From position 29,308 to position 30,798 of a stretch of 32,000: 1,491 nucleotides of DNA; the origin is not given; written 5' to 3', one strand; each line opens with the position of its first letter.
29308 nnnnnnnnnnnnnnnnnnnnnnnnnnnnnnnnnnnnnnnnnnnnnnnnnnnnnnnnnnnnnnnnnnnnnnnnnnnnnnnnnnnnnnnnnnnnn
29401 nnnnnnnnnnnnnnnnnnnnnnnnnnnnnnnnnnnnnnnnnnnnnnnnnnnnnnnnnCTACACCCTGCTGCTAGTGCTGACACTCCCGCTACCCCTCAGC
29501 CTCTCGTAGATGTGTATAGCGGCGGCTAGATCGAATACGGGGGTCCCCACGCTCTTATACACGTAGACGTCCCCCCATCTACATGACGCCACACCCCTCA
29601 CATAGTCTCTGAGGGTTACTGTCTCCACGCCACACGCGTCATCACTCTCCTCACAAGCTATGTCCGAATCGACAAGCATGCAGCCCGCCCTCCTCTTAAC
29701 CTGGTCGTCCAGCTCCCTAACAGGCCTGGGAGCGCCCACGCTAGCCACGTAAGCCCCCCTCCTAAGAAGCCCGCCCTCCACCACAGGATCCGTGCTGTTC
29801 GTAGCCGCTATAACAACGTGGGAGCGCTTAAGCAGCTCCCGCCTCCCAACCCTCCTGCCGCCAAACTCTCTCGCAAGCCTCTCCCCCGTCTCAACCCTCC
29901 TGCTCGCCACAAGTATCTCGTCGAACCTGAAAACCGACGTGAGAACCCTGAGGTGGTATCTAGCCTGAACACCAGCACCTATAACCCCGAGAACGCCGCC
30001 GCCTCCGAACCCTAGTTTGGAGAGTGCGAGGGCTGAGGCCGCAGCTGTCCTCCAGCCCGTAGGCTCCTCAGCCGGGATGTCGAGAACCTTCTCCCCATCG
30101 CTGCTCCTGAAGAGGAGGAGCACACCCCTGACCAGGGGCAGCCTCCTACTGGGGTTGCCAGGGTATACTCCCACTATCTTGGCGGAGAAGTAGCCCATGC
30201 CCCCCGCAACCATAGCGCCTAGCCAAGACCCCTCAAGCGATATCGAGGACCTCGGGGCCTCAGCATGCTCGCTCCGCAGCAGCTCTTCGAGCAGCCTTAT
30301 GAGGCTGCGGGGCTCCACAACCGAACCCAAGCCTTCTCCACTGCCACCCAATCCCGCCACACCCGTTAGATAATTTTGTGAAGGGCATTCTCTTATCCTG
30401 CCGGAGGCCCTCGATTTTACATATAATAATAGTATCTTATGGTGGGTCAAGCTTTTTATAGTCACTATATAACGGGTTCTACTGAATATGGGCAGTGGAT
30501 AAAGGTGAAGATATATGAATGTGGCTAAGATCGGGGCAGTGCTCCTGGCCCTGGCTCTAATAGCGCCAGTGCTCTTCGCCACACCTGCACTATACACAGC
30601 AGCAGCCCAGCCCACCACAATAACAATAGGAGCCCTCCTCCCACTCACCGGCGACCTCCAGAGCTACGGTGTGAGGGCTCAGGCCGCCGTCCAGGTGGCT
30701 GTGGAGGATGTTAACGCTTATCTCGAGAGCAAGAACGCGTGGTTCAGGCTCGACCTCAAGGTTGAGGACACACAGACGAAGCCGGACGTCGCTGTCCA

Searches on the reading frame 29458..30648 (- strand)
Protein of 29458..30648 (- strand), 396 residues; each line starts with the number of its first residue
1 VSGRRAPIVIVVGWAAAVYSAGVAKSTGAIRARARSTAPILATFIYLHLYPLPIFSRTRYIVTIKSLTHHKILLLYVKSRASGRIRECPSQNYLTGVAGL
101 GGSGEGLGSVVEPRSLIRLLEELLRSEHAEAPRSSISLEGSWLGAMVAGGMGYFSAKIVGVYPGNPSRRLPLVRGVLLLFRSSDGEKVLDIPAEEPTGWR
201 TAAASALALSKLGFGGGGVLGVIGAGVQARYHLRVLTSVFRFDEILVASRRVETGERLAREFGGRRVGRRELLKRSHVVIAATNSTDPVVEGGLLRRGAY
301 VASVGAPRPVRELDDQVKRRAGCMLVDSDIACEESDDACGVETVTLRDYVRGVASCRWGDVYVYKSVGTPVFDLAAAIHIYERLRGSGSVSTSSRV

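Call 108: search_protein_families(library=pfam, proteins=[window:29458-30648:-], max_evalue=0.001)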
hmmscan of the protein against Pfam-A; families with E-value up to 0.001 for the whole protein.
window:29458-30648:- (396 aa): 2 families
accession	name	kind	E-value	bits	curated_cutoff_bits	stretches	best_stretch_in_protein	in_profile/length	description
PF02423.21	OCD_Mu_crystall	-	9.4e-29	100.8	24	1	130-386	38-312/314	Ornithine cyclodeaminase/mu-crystallin family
PF01488.26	Shikimate_DH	-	3.4e-06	27.6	24.3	1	221-299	16-99/138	Shikimate / quinate 5-dehydrogenase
